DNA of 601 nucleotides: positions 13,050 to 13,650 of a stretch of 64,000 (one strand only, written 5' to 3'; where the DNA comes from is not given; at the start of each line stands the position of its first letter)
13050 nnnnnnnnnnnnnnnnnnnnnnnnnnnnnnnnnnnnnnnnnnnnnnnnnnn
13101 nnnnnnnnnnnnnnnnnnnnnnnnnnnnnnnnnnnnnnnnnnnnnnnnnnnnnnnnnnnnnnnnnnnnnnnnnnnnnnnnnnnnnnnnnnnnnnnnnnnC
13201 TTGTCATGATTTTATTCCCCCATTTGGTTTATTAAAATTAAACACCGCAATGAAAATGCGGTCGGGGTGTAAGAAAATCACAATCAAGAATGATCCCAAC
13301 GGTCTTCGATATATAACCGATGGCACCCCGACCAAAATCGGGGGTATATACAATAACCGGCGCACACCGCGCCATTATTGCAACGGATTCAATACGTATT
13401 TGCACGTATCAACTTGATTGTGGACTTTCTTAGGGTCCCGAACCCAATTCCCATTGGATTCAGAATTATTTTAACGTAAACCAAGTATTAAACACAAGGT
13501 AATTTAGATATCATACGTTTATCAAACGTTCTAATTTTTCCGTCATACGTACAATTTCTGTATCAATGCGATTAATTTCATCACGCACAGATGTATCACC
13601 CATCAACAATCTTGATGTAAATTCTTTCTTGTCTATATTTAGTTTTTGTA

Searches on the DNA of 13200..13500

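Call 102: search_rna_families(source=window, start=13200, end=13500, threshold=evalue, max_evalue=10)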
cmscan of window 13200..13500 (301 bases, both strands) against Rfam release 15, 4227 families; matches with E-value up to 10: 1.
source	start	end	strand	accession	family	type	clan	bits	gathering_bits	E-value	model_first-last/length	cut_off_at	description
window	13306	13356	+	RF03165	2dG-II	Cis-reg; riboswitch;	CL00123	13.2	60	4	1-71/71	no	2dG-II purine riboswitch aptamer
